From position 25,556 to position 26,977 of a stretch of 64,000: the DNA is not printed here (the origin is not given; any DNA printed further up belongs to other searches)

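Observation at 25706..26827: Fusion of a SpeH-type SAM decarboxylase domain to an NNMT/PNMT-family methyltransferase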

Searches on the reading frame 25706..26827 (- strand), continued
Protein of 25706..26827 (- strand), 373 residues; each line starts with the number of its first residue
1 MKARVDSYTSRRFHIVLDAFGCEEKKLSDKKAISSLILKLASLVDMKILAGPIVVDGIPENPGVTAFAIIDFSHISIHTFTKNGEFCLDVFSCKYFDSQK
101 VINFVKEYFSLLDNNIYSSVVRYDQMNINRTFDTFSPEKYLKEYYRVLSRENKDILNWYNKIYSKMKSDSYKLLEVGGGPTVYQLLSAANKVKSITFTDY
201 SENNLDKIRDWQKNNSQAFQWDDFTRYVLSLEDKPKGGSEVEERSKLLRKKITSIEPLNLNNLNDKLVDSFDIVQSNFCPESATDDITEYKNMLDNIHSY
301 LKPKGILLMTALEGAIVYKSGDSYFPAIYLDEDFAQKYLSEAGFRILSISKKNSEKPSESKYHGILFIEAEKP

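Call 109: search_protein_families(library=pfam, proteins=[P0303, P0348, P0337, P0372, P0383, P0397, P0310, P0279, P0336, P0345], max_evalue=0.0001)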
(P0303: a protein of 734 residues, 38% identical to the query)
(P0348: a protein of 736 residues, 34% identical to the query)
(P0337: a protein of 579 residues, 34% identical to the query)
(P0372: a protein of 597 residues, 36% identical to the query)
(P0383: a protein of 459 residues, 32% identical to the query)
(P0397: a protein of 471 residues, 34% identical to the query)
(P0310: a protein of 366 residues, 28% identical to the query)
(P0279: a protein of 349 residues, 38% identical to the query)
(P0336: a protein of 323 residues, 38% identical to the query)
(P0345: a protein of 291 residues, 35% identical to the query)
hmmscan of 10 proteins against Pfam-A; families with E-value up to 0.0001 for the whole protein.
P0303 (734 aa): 6 families
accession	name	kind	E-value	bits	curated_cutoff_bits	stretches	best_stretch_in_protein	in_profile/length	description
PF01276.26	OKR_DC_1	-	2.2e-74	251.1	27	1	251-610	1-411/417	Orn/Lys/Arg decarboxylase, major domain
PF01234.23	NNMT_PNMT_TEMT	-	3.7e-45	154.6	25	1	6-241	11-260/261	NNMT/PNMT/TEMT family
PF03711.20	OKR_DC_1_C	-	1.9e-11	44.8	24.2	1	641-713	40-117/132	Orn/Lys/Arg decarboxylase, C-terminal domain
PF00155.27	Aminotran_1_2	-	2e-11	44.1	19.7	1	305-554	38-301/361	Aminotransferase class I and II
PF00266.25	Aminotran_5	-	1.2e-08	34.8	21.5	1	309-473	43-204/371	Aminotransferase class-V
PF01041.23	DegT_DnrJ_EryC1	-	4.1e-07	30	19.8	1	322-450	37-156/360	DegT/DnrJ/EryC1/StrS aminotransferase family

P0348 (736 aa): 4 families
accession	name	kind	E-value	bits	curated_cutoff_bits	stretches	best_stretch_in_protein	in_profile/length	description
PF01276.26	OKR_DC_1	-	4.2e-52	177.8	27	1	265-562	2-320/417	Orn/Lys/Arg decarboxylase, major domain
PF01234.23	NNMT_PNMT_TEMT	-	2.2e-34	119.3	25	1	7-255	11-259/261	NNMT/PNMT/TEMT family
PF03711.20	OKR_DC_1_C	-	1.6e-11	45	24.2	1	654-721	43-114/132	Orn/Lys/Arg decarboxylase, C-terminal domain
PF01041.23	DegT_DnrJ_EryC1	-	3.8e-06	26.8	19.8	1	344-455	47-149/360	DegT/DnrJ/EryC1/StrS aminotransferase family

P0337 (579 aa): 3 families
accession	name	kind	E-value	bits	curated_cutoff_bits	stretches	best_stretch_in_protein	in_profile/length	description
PF01234.23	NNMT_PNMT_TEMT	-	5.8e-43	147.4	25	1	4-228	9-238/261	NNMT/PNMT/TEMT family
PF09924.15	LPG_synthase_C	-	5e-19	68.9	27.5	1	384-572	87-297/298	Phosphatidylglycerol lysyltransferase, C-terminal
PF08242.18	Methyltransf_12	-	9.6e-05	23.5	30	0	117-185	35-98/98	Methyltransferase domain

P0372 (597 aa): 6 families
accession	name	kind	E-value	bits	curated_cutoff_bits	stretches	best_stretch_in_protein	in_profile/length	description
PF01234.23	NNMT_PNMT_TEMT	-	1.8e-36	126.1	25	1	330-596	9-261/261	NNMT/PNMT/TEMT family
PF08242.18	Methyltransf_12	-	3.4e-11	44.2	30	0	80-180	1-97/98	Methyltransferase domain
PF13847.12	Methyltransf_31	-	7.7e-11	42.3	27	1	77-187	5-113/145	Methyltransferase domain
PF13649.12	Methyltransf_25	-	9.8e-11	42.7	27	1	79-179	1-97/97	Methyltransferase domain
PF08241.18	Methyltransf_11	-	4.9e-10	40.3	21.2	1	80-182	1-94/95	Methyltransferase domain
PF13489.12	Methyltransf_23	-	7.5e-07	29.5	27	0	389-534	21-117/164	Methyltransferase domain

P0383 (459 aa): 6 families
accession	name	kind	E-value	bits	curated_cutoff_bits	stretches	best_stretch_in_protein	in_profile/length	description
PF01234.23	NNMT_PNMT_TEMT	-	3.6e-105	351.3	25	2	224-453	6-227/261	NNMT/PNMT/TEMT family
PF08242.18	Methyltransf_12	-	1.6e-07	32.4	30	0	351-420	31-98/98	Methyltransferase domain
PF08241.18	Methyltransf_11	-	2.1e-07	31.9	21.2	0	356-422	35-95/95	Methyltransferase domain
PF13489.12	Methyltransf_23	-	9e-07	29.2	27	0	273-425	20-119/164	Methyltransferase domain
PF03291.22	mRNA_G-N7_MeTrfase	-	1.2e-05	25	26.6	0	67-162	88-180/315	mRNA (guanine-N(7))-methyltransferase domain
PF13649.12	Methyltransf_25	-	2.4e-05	25.4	27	0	353-418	35-97/97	Methyltransferase domain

P0397 (471 aa): 4 families
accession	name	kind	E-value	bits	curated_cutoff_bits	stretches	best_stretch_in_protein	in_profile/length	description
PF01234.23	NNMT_PNMT_TEMT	-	6.4e-33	114.5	25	1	222-465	15-260/261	NNMT/PNMT/TEMT family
PF01862.21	PvlArgDC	-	5e-25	88.7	22.7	1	37-157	6-127/161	Pyruvoyl-dependent arginine decarboxylase (PvlArgDC)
PF13489.12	Methyltransf_23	-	8.9e-06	26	27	1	243-401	9-119/164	Methyltransferase domain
PF08242.18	Methyltransf_12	-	9.7e-05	23.5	30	0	315-396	20-98/98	Methyltransferase domain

P0310 (366 aa): 5 families
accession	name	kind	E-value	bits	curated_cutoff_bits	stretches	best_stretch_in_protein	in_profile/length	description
PF02675.21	AdoMet_dc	-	2.4e-19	70.1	25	1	7-110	1-103/107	S-adenosylmethionine decarboxylase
PF08241.18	Methyltransf_11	-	4e-10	40.6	21.2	1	246-301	44-95/95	Methyltransferase domain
PF01234.23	NNMT_PNMT_TEMT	-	8.1e-09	35.5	25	1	129-353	18-251/261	NNMT/PNMT/TEMT family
PF13649.12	Methyltransf_25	-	4.5e-08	34.1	27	0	247-297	49-97/97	Methyltransferase domain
PF13489.12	Methyltransf_23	-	1.1e-06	28.9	27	1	151-341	13-164/164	Methyltransferase domain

P0279 (349 aa): 1 family
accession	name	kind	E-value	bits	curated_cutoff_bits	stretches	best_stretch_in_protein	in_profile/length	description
PF01234.23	NNMT_PNMT_TEMT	-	2.9e-40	138.6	25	1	108-329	8-242/261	NNMT/PNMT/TEMT family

P0336 (323 aa): 2 families
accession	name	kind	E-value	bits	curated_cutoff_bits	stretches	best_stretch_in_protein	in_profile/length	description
PF01234.23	NNMT_PNMT_TEMT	-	7.7e-40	137.2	25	1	29-261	12-242/261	NNMT/PNMT/TEMT family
PF13489.12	Methyltransf_23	-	2.9e-08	34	27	1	57-217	13-117/164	Methyltransferase domain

P0345 (291 aa): 1 family
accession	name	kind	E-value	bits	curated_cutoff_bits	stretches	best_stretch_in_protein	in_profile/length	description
PF01234.23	NNMT_PNMT_TEMT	-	4.3e-27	95.4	25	1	18-250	12-237/261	NNMT/PNMT/TEMT family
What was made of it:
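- P0303 and P0348 are MT + PLP Orn/Lys/Arg decarboxylase (call 109). The MT family is also fused to OKR_DC_1 decarboxylases, whose members can act on Orn, Lys or Arg (call 109).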
